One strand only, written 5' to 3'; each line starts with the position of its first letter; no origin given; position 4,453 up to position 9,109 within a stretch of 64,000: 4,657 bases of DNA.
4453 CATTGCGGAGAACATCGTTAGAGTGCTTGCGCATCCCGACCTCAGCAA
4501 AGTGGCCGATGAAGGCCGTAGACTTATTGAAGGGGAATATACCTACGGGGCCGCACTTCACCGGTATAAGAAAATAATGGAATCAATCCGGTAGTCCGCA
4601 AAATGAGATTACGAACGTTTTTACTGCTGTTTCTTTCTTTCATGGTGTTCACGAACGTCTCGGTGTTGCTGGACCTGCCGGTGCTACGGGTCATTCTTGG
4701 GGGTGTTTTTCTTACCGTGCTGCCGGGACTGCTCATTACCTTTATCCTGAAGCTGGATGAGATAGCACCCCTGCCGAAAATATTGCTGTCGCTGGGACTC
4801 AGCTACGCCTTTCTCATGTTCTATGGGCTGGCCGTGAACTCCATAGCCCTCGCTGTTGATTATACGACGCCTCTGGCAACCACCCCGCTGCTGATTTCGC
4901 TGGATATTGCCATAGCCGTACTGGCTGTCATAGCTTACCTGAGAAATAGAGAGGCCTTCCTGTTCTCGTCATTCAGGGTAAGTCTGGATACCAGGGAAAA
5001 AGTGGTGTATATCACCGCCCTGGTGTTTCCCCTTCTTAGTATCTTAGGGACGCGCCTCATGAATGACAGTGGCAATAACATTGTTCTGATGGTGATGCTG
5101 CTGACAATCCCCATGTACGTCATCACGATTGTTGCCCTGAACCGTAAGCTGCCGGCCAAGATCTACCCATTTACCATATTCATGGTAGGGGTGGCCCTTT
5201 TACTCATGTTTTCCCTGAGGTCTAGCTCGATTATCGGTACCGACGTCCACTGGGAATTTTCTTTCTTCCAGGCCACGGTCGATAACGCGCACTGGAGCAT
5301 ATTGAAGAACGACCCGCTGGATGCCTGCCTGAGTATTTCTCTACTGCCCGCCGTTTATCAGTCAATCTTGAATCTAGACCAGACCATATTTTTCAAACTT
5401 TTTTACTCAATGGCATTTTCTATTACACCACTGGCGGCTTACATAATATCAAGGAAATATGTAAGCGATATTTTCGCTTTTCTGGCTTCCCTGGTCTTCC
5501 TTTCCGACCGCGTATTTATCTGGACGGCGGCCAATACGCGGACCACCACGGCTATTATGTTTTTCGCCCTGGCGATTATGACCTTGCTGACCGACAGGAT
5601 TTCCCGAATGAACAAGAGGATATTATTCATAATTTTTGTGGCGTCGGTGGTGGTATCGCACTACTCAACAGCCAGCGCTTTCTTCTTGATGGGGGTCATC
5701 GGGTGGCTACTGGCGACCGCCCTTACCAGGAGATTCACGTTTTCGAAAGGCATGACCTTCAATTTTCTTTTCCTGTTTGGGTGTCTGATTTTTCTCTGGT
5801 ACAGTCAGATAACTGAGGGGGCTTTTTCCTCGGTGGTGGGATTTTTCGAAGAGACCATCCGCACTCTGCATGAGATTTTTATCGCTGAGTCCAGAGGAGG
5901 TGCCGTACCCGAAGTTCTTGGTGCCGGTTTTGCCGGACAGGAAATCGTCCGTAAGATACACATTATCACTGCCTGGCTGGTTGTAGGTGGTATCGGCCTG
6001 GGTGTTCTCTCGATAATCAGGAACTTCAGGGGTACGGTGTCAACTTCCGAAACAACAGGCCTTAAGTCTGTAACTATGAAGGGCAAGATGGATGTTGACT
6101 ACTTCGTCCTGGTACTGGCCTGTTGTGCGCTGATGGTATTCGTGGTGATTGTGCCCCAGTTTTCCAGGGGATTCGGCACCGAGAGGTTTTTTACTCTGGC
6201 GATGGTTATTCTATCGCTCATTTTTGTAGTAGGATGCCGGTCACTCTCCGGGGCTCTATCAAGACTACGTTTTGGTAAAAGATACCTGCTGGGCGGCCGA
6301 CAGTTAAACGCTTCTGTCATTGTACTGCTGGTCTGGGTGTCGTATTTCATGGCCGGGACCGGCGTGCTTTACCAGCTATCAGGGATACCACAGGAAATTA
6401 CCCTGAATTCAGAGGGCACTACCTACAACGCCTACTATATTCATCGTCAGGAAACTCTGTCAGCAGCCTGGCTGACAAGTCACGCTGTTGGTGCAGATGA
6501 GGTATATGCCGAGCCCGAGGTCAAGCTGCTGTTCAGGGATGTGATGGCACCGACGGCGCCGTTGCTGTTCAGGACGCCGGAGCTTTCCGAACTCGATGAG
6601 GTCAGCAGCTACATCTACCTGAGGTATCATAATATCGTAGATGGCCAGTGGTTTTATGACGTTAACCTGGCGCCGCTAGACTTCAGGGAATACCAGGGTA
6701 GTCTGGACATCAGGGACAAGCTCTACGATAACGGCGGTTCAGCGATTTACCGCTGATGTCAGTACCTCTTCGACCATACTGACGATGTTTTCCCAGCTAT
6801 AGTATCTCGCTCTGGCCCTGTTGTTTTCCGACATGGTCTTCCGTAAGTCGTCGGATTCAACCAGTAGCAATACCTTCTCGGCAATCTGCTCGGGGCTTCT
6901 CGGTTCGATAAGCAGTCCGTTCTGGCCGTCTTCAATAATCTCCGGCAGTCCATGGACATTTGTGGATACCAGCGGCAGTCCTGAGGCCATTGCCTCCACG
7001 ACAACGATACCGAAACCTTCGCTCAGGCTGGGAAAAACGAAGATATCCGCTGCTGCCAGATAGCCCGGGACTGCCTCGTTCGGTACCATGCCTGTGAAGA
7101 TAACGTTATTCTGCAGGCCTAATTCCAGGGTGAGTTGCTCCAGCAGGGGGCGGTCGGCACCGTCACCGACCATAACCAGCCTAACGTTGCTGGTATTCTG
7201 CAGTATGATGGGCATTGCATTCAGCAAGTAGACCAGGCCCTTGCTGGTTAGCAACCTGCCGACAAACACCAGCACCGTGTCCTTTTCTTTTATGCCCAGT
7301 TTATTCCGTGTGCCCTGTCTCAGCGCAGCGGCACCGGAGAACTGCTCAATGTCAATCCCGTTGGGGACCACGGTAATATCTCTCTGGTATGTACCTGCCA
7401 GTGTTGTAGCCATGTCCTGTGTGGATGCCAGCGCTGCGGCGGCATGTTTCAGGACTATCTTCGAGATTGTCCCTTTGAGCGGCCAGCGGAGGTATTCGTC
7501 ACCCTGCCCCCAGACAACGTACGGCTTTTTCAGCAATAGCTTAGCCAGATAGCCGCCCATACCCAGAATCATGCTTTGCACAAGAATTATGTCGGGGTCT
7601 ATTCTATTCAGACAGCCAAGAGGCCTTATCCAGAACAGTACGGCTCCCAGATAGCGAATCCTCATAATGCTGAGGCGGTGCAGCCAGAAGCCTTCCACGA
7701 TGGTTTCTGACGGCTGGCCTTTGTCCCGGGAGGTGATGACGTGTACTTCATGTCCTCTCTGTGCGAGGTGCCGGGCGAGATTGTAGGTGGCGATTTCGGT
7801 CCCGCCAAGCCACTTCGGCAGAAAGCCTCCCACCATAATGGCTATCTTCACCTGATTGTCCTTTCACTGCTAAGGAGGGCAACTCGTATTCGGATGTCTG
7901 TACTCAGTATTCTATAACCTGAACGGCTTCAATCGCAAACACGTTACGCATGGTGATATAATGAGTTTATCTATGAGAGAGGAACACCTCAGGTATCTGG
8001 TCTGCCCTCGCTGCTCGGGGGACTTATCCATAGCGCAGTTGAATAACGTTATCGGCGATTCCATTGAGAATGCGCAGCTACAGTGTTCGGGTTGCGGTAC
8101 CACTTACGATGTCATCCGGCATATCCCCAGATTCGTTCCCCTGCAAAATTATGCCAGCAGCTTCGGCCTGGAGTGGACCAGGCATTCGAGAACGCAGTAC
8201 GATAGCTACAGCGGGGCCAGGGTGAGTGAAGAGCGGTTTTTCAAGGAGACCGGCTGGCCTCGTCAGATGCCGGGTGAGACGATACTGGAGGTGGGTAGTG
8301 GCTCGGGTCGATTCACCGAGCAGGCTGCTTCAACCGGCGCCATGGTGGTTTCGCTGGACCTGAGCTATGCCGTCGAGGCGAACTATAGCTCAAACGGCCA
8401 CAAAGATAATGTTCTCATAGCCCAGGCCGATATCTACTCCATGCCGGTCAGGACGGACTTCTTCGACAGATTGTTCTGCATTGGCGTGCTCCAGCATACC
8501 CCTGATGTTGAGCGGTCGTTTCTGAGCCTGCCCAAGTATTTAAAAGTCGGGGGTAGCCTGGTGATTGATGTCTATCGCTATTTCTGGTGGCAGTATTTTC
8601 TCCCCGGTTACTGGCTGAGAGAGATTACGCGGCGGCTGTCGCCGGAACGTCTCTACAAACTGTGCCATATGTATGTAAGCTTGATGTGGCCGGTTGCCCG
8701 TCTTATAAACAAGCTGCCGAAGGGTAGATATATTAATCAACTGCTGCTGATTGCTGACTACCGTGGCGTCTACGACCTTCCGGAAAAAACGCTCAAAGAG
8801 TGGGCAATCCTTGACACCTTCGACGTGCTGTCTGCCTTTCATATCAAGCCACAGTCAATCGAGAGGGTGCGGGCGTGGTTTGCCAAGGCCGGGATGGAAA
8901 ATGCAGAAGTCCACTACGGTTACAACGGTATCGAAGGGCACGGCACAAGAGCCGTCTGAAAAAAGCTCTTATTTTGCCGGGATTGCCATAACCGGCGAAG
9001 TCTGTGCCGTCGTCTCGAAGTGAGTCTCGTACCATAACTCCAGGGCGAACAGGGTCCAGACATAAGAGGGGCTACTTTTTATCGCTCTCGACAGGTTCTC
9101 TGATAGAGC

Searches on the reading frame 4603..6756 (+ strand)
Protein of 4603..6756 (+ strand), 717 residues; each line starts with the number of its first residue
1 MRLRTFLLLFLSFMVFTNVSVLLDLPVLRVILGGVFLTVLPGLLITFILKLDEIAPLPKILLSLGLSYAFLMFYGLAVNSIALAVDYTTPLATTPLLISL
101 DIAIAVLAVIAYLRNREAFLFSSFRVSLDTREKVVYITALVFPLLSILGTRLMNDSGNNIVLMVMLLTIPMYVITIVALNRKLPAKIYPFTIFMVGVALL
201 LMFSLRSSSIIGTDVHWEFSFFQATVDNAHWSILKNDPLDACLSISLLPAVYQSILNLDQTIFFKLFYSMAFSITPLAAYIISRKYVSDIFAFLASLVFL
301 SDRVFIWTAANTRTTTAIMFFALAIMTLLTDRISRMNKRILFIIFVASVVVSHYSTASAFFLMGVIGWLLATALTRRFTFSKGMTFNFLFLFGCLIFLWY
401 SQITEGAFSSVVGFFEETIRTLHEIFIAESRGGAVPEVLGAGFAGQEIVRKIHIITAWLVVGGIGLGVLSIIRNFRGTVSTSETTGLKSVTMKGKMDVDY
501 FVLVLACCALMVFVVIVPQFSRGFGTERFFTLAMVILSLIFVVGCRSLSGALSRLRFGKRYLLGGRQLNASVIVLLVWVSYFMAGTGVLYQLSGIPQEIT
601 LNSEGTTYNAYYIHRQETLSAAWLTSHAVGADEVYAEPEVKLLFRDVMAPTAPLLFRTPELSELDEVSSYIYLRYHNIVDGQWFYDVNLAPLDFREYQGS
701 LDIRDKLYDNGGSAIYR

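Call 38: search_protein_families(library=pfam, proteins=[window:4603-6756:+], max_evalue=0.0001)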
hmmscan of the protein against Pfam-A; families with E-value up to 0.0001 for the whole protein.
window:4603-6756:+ (717 aa): 1 family
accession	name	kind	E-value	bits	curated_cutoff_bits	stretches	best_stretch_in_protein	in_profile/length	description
PF09971.14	DUF2206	-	2e-36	126.1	35.6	1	338-716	1-368/368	Predicted membrane protein (DUF2206)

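Call 80: search_protein_families(library=ncbifam, proteins=[window:4603-6756:+], max_evalue=0.001)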
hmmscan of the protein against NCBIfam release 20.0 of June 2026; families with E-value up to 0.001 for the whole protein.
window:4603-6756:+ (717 aa): 0 families

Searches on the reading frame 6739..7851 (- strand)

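Call 38: search_protein_families(library=pfam, proteins=[window:6739-7851:-], max_evalue=0.0001)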
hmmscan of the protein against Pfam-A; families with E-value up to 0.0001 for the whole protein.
window:6739-7851:- (370 aa): 7 families
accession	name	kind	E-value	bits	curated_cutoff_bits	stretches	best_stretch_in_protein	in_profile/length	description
PF00534.26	Glycos_transf_1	-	1.7e-52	177.9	26.4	1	181-346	5-171/172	Glycosyl transferases group 1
PF13692.12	Glyco_trans_1_4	-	3.1e-45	154.4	27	1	192-332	2-141/142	Glycosyl transferases group 1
PF13439.12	Glyco_transf_4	-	1.5e-22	80.8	28.5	1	16-169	2-169/170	Glycosyltransferase Family 4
PF13579.12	Glyco_trans_4_4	-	4e-15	56.9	29.7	1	16-165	1-158/158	Glycosyl transferase 4-like domain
PF20706.3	GT4-conflict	-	8e-11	42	26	1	188-309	194-323/385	Family 4 Glycosyltransferase in conflict systems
PF13477.12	Glyco_trans_4_2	-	1.9e-08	35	23.4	1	19-138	10-129/139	Glycosyl transferase 4-like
PF13524.12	Glyco_trans_1_2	-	9.8e-08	32.5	25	1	244-356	27-138/144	Glycosyl transferase-like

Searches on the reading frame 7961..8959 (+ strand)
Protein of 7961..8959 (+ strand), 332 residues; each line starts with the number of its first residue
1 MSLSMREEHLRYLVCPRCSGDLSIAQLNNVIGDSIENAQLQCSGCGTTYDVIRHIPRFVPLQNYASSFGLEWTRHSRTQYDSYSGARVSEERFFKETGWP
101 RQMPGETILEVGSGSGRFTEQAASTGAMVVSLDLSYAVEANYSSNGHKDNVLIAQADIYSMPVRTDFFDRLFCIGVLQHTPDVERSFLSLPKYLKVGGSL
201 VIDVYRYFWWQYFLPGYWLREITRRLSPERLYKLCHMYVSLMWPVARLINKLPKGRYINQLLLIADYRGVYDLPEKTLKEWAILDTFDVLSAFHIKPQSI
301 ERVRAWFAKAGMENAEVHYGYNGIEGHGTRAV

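Call 38: search_protein_families(library=pfam, proteins=[window:7961-8959:+], max_evalue=0.0001)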
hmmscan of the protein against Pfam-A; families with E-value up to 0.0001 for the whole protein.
window:7961-8959:+ (332 aa): 5 families
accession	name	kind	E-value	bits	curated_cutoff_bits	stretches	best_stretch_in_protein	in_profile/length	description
PF08241.18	Methyltransf_11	-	2.7e-15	57.2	21.2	1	109-202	1-95/95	Methyltransferase domain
PF13847.12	Methyltransf_31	-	1.1e-10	41.8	27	1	105-238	4-129/145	Methyltransferase domain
PF13649.12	Methyltransf_25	-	1.3e-10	42.3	27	1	108-198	1-97/97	Methyltransferase domain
PF13489.12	Methyltransf_23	-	1.1e-08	35.4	27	1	100-221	18-124/164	Methyltransferase domain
PF08242.18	Methyltransf_12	-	8.5e-07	30.1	30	1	109-200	1-98/98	Methyltransferase domain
